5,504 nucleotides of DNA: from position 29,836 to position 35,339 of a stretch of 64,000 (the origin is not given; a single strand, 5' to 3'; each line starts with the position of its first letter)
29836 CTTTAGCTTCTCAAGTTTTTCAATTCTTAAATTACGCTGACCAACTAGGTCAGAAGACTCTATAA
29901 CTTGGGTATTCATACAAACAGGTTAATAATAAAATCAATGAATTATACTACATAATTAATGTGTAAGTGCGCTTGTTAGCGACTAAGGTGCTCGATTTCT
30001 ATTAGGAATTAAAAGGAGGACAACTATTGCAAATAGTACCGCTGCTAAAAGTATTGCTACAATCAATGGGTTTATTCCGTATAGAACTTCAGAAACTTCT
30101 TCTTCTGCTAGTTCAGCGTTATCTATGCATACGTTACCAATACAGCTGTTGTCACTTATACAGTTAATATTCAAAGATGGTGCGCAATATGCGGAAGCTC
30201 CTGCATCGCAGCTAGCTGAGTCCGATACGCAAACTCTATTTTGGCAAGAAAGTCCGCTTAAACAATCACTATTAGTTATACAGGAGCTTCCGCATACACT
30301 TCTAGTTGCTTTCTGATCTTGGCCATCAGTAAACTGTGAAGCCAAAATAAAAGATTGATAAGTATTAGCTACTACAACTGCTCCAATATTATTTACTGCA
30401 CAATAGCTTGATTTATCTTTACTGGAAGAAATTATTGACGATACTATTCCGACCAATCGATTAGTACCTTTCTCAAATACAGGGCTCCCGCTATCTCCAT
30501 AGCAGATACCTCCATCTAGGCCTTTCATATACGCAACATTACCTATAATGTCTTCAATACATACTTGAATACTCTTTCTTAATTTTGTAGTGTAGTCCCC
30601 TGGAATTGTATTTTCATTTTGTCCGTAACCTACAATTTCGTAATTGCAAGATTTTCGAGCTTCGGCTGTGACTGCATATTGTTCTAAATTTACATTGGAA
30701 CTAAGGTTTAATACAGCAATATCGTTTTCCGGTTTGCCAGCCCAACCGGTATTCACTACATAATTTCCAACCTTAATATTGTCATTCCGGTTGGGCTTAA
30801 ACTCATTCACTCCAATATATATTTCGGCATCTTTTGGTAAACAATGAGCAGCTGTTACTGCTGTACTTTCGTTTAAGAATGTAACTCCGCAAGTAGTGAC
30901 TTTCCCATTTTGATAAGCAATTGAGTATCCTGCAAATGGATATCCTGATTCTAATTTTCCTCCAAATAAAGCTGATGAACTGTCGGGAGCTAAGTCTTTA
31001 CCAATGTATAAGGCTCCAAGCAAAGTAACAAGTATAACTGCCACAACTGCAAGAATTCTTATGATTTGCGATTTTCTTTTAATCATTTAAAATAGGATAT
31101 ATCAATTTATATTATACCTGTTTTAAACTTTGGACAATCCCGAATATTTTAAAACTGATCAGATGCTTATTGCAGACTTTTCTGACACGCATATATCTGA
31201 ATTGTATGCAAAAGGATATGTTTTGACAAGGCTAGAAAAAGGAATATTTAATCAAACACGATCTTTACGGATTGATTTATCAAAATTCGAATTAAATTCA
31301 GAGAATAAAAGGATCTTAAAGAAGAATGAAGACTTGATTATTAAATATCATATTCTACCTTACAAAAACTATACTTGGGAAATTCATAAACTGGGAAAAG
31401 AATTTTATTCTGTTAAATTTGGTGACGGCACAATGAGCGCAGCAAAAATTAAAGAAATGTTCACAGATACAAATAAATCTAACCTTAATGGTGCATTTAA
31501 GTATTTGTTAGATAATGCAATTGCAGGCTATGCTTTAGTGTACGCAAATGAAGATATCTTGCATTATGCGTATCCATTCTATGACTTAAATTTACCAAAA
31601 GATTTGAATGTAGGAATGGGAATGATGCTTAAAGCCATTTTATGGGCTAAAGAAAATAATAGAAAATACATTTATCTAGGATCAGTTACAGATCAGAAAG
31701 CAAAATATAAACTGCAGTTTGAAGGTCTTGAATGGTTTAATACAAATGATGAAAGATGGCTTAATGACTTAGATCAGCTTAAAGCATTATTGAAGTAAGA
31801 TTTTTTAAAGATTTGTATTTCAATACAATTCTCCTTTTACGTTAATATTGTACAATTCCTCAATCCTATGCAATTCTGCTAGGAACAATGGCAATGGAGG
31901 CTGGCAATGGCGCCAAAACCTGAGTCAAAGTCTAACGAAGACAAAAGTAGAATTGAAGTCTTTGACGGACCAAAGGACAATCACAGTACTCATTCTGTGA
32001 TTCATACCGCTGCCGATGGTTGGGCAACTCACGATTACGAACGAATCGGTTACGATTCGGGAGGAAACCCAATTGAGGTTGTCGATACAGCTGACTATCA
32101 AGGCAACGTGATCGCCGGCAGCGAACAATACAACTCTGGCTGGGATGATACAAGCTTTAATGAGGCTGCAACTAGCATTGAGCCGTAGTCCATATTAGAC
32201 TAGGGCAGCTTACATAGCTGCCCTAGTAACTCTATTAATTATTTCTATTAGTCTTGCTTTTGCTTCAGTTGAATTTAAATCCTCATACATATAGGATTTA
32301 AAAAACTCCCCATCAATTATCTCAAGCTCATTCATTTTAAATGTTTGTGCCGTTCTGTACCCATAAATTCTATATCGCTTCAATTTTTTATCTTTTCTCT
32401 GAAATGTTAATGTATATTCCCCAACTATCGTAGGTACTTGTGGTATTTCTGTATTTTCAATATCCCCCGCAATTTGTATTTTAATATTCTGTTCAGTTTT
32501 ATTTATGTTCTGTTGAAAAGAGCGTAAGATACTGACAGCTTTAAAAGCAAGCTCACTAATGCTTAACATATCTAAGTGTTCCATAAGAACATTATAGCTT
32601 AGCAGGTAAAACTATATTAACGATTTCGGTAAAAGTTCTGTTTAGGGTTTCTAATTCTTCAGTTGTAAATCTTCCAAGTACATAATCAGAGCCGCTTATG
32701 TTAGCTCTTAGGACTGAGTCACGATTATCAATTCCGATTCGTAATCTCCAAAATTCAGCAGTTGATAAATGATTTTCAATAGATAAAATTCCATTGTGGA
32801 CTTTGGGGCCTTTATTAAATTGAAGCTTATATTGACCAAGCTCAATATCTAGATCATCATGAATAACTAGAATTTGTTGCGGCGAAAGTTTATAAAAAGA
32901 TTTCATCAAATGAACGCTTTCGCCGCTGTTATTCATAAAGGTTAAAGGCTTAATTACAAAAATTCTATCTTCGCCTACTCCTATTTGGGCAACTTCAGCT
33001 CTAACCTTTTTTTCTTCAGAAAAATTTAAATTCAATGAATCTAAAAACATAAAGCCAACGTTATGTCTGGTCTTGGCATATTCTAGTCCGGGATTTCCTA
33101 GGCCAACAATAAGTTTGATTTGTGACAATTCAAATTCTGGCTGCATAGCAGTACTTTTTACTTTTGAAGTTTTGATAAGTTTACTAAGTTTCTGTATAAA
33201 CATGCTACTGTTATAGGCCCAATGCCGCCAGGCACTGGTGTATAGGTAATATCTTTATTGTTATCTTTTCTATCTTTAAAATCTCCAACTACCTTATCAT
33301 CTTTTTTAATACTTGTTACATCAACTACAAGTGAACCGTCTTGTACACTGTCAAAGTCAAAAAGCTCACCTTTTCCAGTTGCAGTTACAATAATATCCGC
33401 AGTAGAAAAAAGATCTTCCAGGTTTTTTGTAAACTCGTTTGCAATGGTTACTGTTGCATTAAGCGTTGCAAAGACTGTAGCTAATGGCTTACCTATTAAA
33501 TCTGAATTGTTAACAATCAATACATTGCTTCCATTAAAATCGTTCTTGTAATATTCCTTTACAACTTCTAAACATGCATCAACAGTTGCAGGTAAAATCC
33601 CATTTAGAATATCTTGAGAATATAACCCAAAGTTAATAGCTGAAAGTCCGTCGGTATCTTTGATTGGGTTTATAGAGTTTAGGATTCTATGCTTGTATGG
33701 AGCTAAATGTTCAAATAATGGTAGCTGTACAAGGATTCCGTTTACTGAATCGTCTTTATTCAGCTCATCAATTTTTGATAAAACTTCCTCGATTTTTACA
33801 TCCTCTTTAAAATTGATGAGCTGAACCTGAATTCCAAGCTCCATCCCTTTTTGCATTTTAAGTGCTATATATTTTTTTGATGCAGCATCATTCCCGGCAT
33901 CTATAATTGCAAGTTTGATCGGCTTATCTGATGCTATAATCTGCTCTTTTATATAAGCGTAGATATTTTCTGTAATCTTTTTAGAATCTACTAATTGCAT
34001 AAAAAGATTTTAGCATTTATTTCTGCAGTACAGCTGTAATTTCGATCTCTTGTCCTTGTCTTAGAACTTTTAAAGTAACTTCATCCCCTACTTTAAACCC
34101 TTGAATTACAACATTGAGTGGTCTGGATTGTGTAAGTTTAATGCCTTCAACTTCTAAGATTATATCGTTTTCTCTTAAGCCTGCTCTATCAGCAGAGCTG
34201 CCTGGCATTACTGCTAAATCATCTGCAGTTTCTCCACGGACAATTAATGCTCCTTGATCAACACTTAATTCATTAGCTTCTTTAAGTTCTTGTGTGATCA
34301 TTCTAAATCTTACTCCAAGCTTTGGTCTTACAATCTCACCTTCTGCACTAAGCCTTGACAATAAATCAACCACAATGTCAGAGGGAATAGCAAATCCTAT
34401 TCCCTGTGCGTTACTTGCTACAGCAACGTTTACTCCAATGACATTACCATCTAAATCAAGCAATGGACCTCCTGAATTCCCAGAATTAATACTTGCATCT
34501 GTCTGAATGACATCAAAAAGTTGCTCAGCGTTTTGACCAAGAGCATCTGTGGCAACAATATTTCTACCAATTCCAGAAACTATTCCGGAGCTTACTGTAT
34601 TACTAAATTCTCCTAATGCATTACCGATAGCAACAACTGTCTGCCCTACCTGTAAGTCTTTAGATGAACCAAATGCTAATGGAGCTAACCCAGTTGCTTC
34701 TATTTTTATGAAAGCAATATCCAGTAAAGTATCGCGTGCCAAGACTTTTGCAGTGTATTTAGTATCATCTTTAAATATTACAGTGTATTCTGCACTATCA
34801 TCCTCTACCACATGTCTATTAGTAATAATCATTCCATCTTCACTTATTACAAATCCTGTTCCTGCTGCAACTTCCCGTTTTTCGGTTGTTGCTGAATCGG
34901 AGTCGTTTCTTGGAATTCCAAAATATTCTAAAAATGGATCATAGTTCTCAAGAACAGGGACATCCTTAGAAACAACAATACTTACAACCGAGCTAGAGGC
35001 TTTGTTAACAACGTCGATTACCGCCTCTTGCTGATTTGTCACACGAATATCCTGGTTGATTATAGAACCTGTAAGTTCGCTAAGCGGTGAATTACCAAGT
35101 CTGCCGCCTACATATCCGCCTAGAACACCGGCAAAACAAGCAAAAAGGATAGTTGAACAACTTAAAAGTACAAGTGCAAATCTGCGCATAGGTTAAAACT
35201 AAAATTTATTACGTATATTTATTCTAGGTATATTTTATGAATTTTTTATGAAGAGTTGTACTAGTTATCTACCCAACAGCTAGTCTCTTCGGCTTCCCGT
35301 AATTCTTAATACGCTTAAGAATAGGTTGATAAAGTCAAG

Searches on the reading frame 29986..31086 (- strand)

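Call 23: search_protein_families(library=pfam, proteins=[window:29986-31086:-], max_evalue=0.001)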
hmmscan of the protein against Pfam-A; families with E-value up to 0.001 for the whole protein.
window:29986-31086:- (367 aa): 2 families
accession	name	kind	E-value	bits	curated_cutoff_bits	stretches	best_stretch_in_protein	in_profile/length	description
PF00089.32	Trypsin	-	1e-18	68.5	20.6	1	54-225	14-205/220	Trypsin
PF13365.12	Trypsin_2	-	1.6e-06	29.3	27.6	1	72-214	7-144/144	Trypsin-like peptidase domain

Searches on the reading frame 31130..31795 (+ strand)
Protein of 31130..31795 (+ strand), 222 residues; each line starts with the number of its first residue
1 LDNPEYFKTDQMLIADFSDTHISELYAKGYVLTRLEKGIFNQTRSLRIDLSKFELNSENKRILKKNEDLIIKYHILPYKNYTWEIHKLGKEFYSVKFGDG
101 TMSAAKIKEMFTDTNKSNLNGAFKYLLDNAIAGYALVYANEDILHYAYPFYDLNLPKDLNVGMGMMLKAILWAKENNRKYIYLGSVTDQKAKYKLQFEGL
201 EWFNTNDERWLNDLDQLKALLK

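Call 51: search_protein_families(library=pfam, proteins=[window:31130-31795:+], max_evalue=0.001)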
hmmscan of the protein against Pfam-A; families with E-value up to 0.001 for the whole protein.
window:31130-31795:+ (222 aa): 1 family
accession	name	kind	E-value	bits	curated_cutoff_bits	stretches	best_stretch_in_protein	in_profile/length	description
PF04377.21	ATE_C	-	6.5e-09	36.9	25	1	107-202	26-120/122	Arginine-tRNA-protein transferase, C terminus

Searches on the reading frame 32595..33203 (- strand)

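Call 51: search_protein_families(library=pfam, proteins=[window:32595-33203:-], max_evalue=0.001)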
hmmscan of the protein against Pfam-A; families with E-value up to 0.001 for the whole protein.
window:32595-33203:- (203 aa): 1 family
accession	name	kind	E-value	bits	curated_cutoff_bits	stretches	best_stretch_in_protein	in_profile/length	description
PF01195.25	Pept_tRNA_hydro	-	1.3e-52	178.7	27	1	31-198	1-167/183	Peptidyl-tRNA hydrolase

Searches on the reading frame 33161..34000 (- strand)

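Call 51: search_protein_families(library=pfam, proteins=[window:33161-34000:-], max_evalue=0.001)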
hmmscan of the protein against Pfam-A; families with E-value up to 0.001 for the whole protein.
window:33161-34000:- (280 aa): 2 families
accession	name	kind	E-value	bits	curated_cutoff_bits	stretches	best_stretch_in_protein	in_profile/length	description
PF02882.25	THF_DHG_CYH_C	-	4.4e-37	127.3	27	1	122-278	3-158/160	Tetrahydrofolate dehydrogenase/cyclohydrolase, NAD(P)-binding domain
PF00763.28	THF_DHG_CYH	-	2.3e-26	92.7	32.8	1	5-117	2-115/115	Tetrahydrofolate dehydrogenase/cyclohydrolase, catalytic domain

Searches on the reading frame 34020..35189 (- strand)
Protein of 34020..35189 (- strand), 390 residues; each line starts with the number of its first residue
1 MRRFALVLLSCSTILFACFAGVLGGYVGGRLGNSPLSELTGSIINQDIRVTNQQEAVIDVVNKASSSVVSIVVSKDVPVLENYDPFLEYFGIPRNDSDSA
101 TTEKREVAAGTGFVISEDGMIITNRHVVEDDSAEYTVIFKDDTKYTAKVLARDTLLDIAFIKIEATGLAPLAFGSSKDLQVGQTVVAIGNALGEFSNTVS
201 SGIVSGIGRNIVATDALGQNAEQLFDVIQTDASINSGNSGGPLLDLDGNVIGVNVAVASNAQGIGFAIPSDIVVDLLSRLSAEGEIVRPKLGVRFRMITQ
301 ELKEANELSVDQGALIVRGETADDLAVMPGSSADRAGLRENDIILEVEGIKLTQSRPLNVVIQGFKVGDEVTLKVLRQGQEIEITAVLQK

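Call 51: search_protein_families(library=pfam, proteins=[window:34020-35189:-], max_evalue=0.001)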
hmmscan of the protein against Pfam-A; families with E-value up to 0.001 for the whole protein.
window:34020-35189:- (390 aa): 6 families
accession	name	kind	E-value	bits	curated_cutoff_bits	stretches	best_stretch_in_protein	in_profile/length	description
PF13365.12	Trypsin_2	-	1.5e-36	126.8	27.6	1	110-253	1-144/144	Trypsin-like peptidase domain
PF00089.32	Trypsin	-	6.1e-18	65.9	20.6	1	110-275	27-218/220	Trypsin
PF13180.12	PDZ_2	-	2.4e-11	44.2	27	1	289-385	1-77/80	PDZ domain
PF17820.7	PDZ_6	-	1.3e-08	34.9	27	1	326-376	4-53/54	PDZ domain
PF00595.29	PDZ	-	1.3e-06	29.1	23.2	1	327-376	32-81/81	PDZ domain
PF10459.15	Peptidase_S46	-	0.00011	21.5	22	0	230-255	626-651/698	Peptidase S46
